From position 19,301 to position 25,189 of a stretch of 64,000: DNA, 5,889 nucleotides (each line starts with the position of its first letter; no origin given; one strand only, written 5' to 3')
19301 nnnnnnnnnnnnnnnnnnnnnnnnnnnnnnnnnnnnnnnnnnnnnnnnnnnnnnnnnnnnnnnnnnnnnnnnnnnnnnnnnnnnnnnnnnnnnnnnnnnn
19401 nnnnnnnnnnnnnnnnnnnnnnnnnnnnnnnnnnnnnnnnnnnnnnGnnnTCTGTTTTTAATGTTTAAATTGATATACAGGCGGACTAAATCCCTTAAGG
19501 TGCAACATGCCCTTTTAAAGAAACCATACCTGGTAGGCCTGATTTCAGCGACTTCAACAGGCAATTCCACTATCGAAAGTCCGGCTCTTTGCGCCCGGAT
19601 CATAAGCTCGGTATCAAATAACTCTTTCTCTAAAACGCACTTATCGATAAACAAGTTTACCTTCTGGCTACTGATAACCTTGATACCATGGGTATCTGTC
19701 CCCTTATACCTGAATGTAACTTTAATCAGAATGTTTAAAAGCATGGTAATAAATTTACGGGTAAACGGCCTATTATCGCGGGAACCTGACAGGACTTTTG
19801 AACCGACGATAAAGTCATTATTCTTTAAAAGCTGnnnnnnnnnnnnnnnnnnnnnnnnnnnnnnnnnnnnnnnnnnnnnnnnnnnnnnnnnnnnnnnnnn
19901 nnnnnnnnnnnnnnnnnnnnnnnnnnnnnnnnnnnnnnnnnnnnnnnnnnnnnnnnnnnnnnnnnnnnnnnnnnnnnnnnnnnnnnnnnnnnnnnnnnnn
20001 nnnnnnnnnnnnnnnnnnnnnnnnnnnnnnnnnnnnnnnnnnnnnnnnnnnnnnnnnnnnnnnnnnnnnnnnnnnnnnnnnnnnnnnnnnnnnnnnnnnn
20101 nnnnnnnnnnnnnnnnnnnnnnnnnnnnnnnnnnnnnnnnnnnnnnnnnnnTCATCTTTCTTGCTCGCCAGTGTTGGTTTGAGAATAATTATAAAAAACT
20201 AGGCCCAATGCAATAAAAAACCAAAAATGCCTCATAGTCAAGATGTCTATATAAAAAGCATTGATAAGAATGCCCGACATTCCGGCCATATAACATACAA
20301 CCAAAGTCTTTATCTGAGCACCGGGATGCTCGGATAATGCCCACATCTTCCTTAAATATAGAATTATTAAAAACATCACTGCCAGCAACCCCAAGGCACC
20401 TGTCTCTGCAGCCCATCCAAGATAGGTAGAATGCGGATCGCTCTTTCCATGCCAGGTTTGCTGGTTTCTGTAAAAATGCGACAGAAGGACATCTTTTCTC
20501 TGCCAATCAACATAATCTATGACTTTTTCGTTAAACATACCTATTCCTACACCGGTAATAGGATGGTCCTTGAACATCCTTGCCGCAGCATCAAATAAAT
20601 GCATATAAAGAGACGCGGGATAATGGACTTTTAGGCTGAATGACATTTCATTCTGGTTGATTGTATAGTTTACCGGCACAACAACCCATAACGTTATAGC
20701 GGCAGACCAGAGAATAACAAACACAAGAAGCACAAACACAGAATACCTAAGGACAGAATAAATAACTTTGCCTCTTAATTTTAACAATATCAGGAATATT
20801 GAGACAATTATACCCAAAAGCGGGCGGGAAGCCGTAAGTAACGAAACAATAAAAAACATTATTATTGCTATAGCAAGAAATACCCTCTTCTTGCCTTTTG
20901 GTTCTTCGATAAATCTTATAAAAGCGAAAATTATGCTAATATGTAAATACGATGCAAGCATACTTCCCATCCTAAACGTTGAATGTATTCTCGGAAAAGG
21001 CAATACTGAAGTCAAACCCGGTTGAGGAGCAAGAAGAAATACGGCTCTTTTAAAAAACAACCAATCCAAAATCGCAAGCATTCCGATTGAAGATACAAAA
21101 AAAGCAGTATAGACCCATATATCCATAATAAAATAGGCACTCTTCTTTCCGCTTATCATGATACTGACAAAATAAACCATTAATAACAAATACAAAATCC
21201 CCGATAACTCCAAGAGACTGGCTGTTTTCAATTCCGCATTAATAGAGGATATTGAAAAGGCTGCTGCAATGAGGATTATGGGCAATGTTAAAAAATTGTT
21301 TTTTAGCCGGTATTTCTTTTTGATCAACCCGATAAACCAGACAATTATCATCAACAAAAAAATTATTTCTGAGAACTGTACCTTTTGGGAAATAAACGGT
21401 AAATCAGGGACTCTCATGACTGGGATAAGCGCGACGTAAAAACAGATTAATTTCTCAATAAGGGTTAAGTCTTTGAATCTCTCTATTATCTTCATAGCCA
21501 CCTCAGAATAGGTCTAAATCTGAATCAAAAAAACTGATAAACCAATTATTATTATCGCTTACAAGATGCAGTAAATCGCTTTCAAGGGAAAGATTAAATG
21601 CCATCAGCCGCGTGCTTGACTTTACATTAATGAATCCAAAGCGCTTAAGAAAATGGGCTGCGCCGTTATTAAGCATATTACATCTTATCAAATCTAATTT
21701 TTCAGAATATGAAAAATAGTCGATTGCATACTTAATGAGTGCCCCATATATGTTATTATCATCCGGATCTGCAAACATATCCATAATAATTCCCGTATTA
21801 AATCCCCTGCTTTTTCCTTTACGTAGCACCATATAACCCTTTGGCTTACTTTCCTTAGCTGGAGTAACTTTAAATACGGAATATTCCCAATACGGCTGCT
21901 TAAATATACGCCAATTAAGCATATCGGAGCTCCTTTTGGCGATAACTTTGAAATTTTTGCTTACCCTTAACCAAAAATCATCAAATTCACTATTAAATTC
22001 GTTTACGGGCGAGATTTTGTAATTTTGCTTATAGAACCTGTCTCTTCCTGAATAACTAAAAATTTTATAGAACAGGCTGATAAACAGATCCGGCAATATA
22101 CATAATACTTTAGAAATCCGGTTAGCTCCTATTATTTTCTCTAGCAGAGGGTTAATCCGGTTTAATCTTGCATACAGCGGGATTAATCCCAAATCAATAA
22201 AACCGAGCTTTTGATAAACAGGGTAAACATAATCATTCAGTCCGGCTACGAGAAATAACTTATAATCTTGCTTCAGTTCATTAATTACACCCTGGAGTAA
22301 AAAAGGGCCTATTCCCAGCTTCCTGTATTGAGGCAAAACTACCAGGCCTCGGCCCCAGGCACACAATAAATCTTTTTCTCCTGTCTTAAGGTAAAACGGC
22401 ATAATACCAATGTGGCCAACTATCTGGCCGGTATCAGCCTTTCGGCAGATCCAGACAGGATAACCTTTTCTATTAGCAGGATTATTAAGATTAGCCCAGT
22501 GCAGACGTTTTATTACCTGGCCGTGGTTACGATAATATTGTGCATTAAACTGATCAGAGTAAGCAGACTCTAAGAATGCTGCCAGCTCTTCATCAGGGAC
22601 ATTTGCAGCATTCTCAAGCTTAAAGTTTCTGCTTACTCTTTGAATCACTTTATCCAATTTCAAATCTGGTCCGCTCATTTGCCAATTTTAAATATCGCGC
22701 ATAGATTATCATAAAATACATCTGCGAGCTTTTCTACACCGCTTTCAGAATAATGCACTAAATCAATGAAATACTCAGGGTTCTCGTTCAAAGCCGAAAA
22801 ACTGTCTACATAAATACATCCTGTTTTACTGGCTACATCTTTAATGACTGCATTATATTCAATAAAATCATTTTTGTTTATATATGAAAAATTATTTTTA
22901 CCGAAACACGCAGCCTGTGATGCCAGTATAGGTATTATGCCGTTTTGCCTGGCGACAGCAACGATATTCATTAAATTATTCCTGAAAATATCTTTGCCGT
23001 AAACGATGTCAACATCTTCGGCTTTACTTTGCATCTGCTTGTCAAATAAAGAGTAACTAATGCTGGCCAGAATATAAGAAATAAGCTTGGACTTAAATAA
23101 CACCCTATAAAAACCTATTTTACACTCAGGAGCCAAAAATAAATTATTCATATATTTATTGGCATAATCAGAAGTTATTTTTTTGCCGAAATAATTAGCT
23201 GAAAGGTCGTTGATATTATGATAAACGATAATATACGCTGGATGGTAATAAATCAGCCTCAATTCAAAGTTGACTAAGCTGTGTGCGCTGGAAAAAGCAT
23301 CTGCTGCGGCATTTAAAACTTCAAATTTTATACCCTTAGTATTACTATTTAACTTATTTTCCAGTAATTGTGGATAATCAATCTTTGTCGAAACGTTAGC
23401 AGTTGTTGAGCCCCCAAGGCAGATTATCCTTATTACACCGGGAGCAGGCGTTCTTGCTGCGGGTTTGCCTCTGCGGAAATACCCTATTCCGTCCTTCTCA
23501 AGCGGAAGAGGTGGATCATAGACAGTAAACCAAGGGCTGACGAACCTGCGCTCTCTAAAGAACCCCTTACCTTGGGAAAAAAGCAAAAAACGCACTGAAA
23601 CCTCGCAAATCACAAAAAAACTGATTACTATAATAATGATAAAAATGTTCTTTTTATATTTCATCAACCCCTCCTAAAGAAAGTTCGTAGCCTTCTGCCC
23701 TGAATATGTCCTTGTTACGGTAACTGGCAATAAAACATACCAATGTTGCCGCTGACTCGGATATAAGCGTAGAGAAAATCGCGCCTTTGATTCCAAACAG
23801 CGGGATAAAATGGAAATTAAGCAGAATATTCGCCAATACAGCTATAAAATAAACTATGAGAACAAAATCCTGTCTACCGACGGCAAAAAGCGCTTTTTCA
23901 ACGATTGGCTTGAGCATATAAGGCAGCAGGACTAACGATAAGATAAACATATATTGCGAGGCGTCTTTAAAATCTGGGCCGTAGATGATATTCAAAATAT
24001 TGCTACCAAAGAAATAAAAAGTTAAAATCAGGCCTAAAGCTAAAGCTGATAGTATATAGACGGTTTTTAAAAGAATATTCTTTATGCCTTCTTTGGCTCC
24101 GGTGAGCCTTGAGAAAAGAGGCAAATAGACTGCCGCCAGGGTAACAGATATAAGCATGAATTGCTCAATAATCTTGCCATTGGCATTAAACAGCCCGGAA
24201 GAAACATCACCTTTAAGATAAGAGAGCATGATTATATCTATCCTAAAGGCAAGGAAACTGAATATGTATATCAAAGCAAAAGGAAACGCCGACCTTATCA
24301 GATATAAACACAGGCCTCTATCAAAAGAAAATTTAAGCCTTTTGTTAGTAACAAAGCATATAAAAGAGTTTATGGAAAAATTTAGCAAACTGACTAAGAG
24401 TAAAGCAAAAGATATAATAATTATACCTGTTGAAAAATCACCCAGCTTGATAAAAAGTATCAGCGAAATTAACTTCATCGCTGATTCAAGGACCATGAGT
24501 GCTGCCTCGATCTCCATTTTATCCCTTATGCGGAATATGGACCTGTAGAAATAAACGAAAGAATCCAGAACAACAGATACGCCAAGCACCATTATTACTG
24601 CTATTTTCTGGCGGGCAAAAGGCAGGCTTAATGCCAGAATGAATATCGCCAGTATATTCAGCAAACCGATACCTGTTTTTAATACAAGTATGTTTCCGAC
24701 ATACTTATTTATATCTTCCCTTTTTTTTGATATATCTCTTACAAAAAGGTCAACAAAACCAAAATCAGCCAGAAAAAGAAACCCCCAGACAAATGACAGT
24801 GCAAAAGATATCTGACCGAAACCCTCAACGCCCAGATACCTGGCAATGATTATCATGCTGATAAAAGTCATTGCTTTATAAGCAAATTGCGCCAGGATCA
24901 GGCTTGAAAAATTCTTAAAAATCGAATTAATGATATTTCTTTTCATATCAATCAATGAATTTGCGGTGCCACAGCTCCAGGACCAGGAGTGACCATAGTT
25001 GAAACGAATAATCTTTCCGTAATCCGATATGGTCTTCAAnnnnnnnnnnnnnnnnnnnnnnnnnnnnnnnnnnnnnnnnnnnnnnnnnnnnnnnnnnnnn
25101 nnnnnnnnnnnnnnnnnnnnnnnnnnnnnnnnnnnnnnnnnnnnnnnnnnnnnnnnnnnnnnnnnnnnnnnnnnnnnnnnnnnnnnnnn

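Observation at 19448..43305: Extracytoplasmic glycosylation relay: four DPM1-like polyprenyl-P-sugar synthases, a flippase-like protein and three GT-C-type polytopic transferases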

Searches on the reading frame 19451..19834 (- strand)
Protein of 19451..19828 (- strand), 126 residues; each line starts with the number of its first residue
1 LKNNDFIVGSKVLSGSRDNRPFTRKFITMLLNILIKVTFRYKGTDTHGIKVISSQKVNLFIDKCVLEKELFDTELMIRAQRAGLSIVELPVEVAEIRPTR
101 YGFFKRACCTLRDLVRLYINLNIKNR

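Call 76: search_solved_structures(query=window:19451-19828:-, max_evalue=10, show_alignments=2)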
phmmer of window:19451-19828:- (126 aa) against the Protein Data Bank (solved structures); distinct sequences matched with E-value up to 10: 0.

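Call 79: search_solved_structures(query=A7, max_evalue=10, show_alignments=2)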
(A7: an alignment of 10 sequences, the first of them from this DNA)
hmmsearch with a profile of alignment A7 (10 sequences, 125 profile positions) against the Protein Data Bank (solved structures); distinct sequences matched with E-value up to 10: 2.
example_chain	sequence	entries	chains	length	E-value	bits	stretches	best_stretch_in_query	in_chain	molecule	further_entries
5guc_A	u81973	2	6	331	1.2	11.9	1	44-98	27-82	Cyclooctat-9-en-7-ol synthase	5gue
6iac_A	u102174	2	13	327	1.2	11.9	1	12-58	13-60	Portal protein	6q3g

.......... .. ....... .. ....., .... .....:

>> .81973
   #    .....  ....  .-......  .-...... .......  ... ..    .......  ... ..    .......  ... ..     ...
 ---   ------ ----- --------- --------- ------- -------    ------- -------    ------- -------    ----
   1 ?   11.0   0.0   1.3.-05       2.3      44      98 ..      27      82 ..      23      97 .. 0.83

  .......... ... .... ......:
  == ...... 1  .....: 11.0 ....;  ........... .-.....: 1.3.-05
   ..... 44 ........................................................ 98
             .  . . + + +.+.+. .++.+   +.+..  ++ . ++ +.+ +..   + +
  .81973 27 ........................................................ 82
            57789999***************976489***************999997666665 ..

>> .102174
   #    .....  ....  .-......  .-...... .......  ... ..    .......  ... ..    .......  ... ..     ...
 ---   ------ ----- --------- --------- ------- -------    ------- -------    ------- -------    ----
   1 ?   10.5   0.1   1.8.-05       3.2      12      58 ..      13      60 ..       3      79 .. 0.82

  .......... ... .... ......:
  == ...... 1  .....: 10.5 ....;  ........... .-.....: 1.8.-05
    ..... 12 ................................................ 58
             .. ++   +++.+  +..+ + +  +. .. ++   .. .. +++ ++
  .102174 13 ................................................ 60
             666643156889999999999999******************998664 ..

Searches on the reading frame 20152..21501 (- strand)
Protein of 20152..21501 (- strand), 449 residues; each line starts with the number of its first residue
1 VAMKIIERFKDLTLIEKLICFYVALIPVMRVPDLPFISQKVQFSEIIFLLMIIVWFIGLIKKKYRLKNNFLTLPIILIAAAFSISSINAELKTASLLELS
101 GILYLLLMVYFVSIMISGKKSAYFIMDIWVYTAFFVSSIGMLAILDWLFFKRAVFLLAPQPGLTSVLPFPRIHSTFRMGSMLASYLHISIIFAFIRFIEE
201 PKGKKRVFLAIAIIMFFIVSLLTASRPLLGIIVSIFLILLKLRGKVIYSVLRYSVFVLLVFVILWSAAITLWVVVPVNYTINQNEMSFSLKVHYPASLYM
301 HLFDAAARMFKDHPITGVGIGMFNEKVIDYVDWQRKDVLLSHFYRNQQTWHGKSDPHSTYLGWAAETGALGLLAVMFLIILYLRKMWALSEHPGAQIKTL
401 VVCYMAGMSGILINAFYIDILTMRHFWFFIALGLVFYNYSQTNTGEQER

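Call 5: search_protein_families(library=pfam, proteins=[window:20152-21501:-], max_evalue=0.001)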
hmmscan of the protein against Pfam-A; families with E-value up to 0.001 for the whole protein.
window:20152-21501:- (449 aa): 1 family
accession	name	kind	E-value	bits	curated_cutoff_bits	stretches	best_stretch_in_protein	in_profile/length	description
PF04932.20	Wzy_C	-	2.4e-12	47.3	31.7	1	212-375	2-148/149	O-Antigen ligase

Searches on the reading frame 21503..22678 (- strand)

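Call 5: search_protein_families(library=pfam, proteins=[window:21503-22678:-], max_evalue=0.001)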
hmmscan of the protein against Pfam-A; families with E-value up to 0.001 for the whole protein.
window:21503-22678:- (391 aa): 4 families
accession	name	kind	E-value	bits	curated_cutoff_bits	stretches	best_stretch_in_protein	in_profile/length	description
PF00583.31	Acetyltransf_1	-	2.2e-12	47.7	20.7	1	58-160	24-116/116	Acetyltransferase (GNAT) family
PF13508.13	Acetyltransf_7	-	1.9e-10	41.4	27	1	75-161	5-83/84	Acetyltransferase (GNAT) domain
PF13673.13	Acetyltransf_10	-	3e-06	27.7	23.6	1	110-164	55-111/128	Acetyltransferase (GNAT) domain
PF13527.13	Acetyltransf_9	-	3.4e-06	27.5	25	1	64-160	34-124/127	Acetyltransferase (GNAT) domain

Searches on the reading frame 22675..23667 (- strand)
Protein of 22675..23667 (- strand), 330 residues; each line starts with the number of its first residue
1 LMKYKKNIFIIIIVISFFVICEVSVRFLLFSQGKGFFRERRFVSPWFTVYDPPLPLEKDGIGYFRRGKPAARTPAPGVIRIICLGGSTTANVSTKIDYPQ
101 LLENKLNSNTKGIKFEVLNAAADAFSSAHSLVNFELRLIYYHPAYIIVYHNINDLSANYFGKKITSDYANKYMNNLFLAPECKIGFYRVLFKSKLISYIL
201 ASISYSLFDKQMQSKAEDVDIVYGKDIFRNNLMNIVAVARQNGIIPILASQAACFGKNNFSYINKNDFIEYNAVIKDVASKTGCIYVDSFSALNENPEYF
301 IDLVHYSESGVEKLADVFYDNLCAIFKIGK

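Call 5: search_protein_families(library=pfam, proteins=[window:22675-23667:-], max_evalue=0.001)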
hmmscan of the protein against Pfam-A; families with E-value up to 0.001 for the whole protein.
window:22675-23667:- (330 aa): 2 families
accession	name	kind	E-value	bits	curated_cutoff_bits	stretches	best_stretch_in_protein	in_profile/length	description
PF13472.12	Lipase_GDSL_2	-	4.2e-10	40.8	32.9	1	83-310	1-175/178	GDSL-like Lipase/Acylhydrolase family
PF00657.28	Lipase_GDSL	-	0.00056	20.6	23.6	0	228-316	110-206/208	GDSL-like Lipase/Acylhydrolase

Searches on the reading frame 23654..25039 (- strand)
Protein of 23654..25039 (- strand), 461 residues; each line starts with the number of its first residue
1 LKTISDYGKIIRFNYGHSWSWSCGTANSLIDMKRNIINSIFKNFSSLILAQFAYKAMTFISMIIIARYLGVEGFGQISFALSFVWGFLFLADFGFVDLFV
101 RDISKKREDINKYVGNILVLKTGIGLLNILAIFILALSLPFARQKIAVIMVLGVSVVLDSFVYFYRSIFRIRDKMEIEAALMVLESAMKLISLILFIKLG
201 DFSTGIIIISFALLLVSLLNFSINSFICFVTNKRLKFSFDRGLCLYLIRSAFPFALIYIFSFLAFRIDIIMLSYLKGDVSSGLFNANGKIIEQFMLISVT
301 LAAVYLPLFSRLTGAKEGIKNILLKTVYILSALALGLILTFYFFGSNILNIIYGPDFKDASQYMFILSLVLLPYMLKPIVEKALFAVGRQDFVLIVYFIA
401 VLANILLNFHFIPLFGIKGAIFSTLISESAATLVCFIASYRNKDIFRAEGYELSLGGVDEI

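Call 5: search_protein_families(library=pfam, proteins=[window:23654-25039:-], max_evalue=0.001)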
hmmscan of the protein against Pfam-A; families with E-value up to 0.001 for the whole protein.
window:23654-25039:- (461 aa): 4 families
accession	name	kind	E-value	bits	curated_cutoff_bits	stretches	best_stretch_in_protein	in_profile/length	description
PF01943.22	Polysacc_synt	-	4.1e-27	95.7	28.2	1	41-312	2-273/274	Polysaccharide biosynthesis protein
PF13440.11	Polysacc_synt_3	-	3.4e-11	43.4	23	1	64-361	1-292/293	Polysaccharide biosynthesis protein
PF03023.19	MurJ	-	6.3e-11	42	27.4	1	191-455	139-415/451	Lipid II flippase MurJ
PF01554.23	MatE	-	1.3e-08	35.1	24.9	1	253-409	1-160/161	MatE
